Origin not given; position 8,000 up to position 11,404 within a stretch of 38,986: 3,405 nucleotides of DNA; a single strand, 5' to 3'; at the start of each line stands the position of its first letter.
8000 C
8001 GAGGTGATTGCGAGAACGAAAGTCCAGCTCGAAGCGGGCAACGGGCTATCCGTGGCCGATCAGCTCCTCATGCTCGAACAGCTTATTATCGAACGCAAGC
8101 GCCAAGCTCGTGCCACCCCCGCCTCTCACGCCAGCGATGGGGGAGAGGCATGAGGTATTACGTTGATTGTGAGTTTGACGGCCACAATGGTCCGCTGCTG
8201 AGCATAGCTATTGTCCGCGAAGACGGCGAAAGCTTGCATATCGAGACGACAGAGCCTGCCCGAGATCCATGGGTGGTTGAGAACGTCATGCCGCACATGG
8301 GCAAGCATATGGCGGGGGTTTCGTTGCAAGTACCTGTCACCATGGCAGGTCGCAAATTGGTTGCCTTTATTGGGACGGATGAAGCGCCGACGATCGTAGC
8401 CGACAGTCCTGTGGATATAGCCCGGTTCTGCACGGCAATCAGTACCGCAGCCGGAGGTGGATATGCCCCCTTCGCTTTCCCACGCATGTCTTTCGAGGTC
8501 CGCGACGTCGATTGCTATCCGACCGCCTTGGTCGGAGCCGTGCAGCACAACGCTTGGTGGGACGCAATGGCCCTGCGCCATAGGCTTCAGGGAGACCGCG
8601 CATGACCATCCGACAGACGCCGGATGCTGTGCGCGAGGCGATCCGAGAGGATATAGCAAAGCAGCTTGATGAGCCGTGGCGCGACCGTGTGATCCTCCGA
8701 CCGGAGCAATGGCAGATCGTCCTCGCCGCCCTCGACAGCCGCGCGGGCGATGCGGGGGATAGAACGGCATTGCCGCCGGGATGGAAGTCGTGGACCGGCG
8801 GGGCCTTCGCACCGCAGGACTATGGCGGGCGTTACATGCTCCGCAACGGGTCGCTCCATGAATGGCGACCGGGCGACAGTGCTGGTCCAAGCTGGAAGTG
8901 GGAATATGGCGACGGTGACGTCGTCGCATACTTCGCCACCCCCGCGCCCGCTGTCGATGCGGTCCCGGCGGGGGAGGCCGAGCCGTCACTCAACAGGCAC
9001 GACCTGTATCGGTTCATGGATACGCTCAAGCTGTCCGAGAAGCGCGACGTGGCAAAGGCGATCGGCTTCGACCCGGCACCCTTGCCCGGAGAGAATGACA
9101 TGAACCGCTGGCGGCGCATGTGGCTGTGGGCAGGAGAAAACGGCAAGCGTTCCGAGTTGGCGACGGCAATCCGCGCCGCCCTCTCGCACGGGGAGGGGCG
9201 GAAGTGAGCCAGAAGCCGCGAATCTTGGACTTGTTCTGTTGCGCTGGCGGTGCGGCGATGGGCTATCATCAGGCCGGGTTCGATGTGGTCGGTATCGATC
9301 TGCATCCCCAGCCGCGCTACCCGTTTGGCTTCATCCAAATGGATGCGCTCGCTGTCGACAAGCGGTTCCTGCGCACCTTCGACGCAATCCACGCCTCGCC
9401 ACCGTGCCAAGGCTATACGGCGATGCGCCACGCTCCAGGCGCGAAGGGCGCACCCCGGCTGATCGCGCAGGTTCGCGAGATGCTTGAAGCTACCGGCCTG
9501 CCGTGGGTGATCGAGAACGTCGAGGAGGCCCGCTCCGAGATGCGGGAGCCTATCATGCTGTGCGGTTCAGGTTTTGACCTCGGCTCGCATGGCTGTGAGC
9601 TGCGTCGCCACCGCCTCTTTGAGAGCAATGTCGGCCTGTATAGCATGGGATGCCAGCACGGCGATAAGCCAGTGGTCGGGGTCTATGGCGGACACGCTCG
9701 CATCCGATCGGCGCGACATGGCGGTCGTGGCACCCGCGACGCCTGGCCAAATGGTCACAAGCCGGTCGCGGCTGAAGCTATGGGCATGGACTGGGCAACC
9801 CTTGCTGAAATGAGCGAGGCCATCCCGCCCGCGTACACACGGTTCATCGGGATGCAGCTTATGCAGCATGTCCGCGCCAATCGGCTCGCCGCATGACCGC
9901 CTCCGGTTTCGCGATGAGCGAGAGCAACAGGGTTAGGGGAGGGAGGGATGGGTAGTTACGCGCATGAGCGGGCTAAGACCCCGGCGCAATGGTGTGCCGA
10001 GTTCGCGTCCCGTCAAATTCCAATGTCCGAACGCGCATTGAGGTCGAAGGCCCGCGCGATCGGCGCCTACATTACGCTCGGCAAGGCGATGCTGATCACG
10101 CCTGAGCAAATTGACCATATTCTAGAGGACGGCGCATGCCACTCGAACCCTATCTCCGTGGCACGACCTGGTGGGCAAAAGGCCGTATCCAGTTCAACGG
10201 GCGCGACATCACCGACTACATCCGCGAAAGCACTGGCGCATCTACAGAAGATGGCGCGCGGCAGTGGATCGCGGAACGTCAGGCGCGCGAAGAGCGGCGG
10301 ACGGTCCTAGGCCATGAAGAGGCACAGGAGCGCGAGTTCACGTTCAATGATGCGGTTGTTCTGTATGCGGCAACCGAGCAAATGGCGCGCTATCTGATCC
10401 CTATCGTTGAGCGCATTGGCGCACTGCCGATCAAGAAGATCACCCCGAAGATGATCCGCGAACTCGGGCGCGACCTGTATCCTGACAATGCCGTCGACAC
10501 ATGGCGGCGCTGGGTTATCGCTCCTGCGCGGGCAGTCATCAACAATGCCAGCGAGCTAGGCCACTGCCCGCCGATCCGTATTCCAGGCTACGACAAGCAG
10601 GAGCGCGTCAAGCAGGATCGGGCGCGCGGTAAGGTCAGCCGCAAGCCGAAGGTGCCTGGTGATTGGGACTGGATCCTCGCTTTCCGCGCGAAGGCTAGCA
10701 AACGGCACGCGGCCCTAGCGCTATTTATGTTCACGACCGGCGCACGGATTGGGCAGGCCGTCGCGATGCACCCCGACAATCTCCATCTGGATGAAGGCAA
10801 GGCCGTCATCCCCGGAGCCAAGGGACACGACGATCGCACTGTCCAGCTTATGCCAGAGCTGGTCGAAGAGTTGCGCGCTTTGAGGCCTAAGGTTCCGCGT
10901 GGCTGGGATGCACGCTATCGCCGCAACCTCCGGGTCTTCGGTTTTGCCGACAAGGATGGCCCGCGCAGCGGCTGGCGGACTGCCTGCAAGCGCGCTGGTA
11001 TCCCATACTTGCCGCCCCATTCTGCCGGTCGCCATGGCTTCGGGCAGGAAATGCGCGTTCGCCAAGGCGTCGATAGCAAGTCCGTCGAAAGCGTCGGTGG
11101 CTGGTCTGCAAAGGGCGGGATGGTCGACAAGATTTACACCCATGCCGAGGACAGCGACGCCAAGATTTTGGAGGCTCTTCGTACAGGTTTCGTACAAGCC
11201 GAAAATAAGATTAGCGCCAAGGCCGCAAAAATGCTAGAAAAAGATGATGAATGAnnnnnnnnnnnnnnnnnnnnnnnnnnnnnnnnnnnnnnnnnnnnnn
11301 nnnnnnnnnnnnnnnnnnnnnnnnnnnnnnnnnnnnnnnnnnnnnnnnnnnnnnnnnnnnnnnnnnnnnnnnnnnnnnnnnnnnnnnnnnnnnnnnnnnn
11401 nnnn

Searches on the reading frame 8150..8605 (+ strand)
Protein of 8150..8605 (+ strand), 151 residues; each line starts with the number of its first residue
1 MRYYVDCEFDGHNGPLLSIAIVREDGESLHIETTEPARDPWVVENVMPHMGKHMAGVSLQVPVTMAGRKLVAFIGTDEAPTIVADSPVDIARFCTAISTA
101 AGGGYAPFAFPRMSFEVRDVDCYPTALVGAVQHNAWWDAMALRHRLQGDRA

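Call 62: search_protein_families(library=phrogs, max_evalue=0.001, proteins=[window:8150-8605:+])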
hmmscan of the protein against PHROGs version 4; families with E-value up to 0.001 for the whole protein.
window:8150-8605:+ (151 aa): 2 families
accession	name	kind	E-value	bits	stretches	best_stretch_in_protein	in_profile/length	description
phrog_2259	-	DNA, RNA and nucleotide metabolism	1.3e-22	81.3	1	1-147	7-170/186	Rnase H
phrog_31349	-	unknown function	3.3e-11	43.5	1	3-145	205-360/440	-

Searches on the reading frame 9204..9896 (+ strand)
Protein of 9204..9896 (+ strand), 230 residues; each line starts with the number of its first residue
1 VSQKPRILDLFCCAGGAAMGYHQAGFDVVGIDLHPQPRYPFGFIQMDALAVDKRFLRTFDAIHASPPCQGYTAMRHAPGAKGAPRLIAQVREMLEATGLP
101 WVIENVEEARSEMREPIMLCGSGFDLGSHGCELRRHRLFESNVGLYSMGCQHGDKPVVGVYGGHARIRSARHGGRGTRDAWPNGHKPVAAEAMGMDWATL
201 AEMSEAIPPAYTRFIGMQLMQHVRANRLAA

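Call 62: search_protein_families(library=phrogs, max_evalue=0.001, proteins=[window:9204-9896:+])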
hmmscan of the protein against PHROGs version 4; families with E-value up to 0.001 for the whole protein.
window:9204-9896:+ (230 aa): 4 families
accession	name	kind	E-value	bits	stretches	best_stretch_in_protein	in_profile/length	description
phrog_363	-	other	3.9e-40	139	1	2-225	51-220/327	DNA methyltransferase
phrog_116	-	other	1.8e-10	40.8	1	1-114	204-330/779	DNA methyltransferase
phrog_5999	-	other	3.7e-05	24.7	0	6-31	4-29/109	DNA methyltransferase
phrog_757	-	other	7.6e-05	22.9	1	2-105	12-127/247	DNA methyltransferase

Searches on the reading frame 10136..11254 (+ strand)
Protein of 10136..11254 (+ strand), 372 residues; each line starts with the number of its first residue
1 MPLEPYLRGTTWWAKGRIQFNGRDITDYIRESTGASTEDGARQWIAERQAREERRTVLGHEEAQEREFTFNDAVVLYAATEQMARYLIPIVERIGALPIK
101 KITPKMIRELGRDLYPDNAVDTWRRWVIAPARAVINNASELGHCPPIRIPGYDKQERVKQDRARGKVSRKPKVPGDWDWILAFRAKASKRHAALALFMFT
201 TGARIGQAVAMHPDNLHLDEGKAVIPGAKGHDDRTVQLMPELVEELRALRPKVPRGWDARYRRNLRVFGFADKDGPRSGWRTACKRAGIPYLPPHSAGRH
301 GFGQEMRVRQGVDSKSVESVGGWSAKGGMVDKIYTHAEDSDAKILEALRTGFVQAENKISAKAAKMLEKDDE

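Call 22: find_related_loci(query=window:10136-11254:+, collection=viral_contigs, flank=10000)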
Query window:10136-11254:+ (372 aa) in viral_contigs; peptide patterns used: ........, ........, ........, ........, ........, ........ (x = any residue, [..] = any of these).
31 stretches matched a pattern; 28 encode a relative of the query (tblastn E <= 1e-3); 28 distinct loci.
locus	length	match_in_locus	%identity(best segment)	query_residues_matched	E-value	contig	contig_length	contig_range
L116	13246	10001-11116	98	1-372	0e+0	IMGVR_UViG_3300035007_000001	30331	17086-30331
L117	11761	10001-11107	80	1-369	0e+0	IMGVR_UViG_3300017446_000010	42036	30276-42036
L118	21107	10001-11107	79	1-369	0e+0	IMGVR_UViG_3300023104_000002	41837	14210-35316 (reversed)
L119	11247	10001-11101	68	1-367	4e-169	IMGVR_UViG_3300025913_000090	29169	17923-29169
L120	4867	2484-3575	65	1-369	4e-165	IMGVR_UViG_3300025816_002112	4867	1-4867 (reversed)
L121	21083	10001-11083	67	1-362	6e-162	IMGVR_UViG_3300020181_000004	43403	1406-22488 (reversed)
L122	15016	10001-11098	66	1-369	3e-161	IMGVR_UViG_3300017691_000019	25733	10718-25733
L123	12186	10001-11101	64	1-369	6e-161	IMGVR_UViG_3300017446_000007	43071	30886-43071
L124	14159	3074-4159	59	1-365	3e-133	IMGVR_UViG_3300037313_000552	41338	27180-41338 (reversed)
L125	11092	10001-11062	57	1-359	1e-128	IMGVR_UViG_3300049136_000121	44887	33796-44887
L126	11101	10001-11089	53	1-365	8e-119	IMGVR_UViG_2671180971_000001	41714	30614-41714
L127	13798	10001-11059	55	3-359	2e-118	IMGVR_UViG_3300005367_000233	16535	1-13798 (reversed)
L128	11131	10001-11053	56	1-356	5e-117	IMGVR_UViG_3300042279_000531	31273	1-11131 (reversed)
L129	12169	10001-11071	55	1-362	3e-120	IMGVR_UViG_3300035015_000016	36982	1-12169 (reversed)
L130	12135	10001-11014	54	14-356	5e-115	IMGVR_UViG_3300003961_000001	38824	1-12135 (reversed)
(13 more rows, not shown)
